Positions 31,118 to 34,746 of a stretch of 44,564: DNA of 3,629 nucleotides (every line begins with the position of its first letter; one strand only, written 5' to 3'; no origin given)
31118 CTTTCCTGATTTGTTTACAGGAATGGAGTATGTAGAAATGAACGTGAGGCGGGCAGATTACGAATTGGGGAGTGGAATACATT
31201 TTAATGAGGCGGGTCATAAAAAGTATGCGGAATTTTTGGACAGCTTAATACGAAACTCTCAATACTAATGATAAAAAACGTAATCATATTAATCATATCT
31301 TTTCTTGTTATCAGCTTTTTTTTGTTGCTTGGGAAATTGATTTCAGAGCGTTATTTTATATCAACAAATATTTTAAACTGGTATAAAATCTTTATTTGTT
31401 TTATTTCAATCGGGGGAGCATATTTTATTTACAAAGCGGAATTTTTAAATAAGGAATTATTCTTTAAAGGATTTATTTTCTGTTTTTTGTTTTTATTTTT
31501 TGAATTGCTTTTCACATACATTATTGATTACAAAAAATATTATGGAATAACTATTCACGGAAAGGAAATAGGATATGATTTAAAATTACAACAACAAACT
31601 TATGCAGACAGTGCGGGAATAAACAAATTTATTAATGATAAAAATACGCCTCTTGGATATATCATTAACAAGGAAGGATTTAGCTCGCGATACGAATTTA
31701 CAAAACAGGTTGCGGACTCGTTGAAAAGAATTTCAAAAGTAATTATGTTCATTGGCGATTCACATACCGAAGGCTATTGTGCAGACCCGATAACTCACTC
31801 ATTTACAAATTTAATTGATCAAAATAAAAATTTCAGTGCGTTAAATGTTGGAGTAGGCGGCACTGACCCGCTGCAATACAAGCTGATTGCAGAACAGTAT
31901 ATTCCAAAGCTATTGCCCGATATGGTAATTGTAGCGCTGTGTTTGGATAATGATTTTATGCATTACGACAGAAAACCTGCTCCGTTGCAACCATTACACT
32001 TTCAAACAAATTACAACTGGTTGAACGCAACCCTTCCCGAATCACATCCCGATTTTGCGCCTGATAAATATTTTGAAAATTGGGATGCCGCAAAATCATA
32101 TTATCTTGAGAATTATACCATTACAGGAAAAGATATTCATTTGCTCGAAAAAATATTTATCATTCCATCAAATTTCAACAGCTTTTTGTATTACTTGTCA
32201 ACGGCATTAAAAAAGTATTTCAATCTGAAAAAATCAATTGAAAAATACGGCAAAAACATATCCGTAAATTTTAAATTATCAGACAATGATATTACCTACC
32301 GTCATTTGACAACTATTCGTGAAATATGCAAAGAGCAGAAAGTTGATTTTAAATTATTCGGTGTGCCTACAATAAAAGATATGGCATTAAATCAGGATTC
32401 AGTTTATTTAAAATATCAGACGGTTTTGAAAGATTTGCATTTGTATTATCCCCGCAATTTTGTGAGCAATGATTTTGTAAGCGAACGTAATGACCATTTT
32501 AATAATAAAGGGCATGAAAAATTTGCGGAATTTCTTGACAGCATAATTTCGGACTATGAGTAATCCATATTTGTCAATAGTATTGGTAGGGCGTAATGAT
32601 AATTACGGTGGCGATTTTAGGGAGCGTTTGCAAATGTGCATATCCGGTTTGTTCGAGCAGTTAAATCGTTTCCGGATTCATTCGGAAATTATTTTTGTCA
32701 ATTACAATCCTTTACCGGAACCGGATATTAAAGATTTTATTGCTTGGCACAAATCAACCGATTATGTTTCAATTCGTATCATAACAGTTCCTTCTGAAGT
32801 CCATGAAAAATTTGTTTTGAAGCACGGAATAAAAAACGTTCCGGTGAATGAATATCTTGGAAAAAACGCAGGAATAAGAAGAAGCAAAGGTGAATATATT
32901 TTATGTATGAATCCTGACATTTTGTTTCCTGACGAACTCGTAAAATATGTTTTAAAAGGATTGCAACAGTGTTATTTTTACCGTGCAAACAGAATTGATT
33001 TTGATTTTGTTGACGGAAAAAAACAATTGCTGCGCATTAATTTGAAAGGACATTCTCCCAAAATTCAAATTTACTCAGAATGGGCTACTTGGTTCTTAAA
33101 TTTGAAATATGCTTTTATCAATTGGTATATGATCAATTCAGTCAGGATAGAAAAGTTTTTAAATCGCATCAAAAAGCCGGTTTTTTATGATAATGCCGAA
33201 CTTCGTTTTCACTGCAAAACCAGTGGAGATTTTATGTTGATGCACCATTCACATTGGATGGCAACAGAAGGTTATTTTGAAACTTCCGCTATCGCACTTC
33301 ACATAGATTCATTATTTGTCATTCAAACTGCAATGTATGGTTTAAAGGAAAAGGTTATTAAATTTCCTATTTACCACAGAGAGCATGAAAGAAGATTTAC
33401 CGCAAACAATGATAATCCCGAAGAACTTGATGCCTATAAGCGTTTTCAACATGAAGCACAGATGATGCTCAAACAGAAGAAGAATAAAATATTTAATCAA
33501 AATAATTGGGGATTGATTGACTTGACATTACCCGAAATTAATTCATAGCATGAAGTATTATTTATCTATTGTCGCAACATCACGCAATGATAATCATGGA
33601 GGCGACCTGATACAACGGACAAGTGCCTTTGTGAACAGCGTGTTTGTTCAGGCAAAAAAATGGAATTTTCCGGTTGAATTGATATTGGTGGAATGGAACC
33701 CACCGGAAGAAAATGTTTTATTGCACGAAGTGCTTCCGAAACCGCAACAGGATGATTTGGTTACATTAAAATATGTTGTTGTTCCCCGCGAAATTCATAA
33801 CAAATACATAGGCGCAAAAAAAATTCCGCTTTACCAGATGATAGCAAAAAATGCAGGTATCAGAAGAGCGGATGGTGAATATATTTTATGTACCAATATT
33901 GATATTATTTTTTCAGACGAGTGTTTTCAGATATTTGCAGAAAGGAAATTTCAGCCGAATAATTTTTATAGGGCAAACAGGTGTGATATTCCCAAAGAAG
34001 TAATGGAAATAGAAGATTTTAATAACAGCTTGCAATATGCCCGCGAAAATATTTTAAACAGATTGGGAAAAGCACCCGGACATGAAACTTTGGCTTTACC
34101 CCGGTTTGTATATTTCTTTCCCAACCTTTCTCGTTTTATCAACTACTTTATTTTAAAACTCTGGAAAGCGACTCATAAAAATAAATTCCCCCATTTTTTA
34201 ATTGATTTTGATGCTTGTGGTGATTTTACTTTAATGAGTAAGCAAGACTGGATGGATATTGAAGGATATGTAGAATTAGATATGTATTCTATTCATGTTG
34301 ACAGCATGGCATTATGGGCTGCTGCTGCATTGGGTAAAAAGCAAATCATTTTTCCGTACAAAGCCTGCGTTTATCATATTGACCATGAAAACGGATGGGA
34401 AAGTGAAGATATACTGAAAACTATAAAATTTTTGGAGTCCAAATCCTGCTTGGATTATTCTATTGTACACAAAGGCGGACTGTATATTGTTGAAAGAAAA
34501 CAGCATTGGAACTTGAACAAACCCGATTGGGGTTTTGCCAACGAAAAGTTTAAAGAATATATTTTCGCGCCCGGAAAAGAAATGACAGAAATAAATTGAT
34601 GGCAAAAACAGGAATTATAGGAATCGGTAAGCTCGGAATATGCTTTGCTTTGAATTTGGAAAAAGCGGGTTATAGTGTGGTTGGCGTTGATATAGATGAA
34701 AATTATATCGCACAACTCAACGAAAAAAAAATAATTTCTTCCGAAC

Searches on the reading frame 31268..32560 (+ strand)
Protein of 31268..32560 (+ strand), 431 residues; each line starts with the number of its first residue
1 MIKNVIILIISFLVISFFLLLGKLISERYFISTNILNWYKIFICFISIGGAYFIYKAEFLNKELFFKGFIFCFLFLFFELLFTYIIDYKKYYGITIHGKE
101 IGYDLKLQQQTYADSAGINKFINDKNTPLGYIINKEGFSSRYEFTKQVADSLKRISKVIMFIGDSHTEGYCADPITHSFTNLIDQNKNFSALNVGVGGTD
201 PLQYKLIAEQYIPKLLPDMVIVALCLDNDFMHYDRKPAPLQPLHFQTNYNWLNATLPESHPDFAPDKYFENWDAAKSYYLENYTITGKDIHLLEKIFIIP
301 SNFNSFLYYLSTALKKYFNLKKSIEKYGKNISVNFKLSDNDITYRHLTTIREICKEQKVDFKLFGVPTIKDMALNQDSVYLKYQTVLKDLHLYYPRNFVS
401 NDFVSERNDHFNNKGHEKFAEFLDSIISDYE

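Call 6: search_protein_families(library=pfam, proteins=[window:31268-32560:+], max_evalue=0.001)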
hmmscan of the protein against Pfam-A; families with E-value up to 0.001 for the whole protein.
window:31268-32560:+ (431 aa): 1 family
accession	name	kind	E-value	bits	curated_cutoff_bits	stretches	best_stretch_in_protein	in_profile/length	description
PF13472.12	Lipase_GDSL_2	-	0.00017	22.5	32.9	0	161-242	1-87/178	GDSL-like Lipase/Acylhydrolase family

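Call 46: search_protein_families(library=pfam, proteins=[window:31268-32560:+], max_evalue=5)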
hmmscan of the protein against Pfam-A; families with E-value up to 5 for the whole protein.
window:31268-32560:+ (431 aa): 2 families
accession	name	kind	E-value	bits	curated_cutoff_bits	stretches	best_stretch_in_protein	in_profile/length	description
PF13472.12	Lipase_GDSL_2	-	0.00017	22.5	32.9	1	161-242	1-87/178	GDSL-like Lipase/Acylhydrolase family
PF00657.28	Lipase_GDSL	-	0.011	16.3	23.6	1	159-421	1-206/208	GDSL-like Lipase/Acylhydrolase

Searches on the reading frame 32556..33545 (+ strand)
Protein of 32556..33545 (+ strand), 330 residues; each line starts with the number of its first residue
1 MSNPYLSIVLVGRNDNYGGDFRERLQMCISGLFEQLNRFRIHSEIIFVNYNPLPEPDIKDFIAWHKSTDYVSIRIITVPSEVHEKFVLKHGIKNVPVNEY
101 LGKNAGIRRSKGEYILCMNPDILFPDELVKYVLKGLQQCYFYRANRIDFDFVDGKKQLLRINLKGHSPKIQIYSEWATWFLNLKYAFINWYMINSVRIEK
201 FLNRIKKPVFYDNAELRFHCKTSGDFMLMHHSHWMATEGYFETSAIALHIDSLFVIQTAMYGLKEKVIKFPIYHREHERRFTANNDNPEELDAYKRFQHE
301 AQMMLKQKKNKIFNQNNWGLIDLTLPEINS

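Call 6: search_protein_families(library=pfam, proteins=[window:32556-33545:+], max_evalue=0.001)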
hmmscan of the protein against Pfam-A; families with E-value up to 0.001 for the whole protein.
window:32556-33545:+ (330 aa): 1 family
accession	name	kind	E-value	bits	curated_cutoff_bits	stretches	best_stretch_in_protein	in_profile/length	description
PF00535.33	Glycos_transf_2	-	0.00074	19.9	23.3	0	103-140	70-108/168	Glycosyl transferase family 2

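Call 8: search_protein_families(library=ncbifam, proteins=[window:32556-33545:+], max_evalue=0.01)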
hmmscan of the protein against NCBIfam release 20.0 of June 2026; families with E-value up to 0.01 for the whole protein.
window:32556-33545:+ (330 aa): 0 families

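Call 44: search_solved_structures(query=window:32556-33545:+, max_evalue=1, show_alignments=0)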
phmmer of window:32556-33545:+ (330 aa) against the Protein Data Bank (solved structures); distinct sequences matched with E-value up to 1: 0.

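Call 46: search_protein_families(library=pfam, proteins=[window:32556-33545:+], max_evalue=5)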
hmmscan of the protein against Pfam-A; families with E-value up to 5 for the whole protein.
window:32556-33545:+ (330 aa): 1 family
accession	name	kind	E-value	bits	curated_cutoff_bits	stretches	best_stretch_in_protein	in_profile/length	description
PF00535.33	Glycos_transf_2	-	0.00074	19.9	23.3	1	103-140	70-108/168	Glycosyl transferase family 2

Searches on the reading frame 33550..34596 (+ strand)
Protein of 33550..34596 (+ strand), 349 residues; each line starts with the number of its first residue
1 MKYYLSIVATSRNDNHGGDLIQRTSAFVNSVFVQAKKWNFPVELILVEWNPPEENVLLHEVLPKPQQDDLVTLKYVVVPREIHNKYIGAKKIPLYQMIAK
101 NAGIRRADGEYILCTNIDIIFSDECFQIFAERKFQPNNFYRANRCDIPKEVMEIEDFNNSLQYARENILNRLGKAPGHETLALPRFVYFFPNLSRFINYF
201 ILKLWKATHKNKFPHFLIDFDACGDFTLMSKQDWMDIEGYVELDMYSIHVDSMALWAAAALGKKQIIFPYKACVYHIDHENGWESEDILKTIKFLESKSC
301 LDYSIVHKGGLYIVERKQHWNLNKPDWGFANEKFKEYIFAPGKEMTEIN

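Call 6: search_protein_families(library=pfam, proteins=[window:33550-34596:+], max_evalue=0.001)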
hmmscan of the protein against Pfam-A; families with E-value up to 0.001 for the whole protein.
window:33550-34596:+ (349 aa): 0 families

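Call 8: search_protein_families(library=ncbifam, proteins=[window:33550-34596:+], max_evalue=0.01)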
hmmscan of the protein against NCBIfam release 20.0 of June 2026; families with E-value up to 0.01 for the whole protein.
window:33550-34596:+ (349 aa): 0 families

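Call 43: search_solved_structures(query=window:33550-34596:+, max_evalue=1, show_alignments=0)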
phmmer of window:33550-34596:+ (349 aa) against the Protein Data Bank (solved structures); distinct sequences matched with E-value up to 1: 0.

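Call 46: search_protein_families(library=pfam, proteins=[window:33550-34596:+], max_evalue=5)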
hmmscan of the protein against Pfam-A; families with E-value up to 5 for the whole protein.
window:33550-34596:+ (349 aa): 1 family
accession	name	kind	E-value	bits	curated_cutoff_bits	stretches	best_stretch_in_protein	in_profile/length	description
PF00535.33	Glycos_transf_2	-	0.0057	17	23.3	1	98-135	68-105/168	Glycosyl transferase family 2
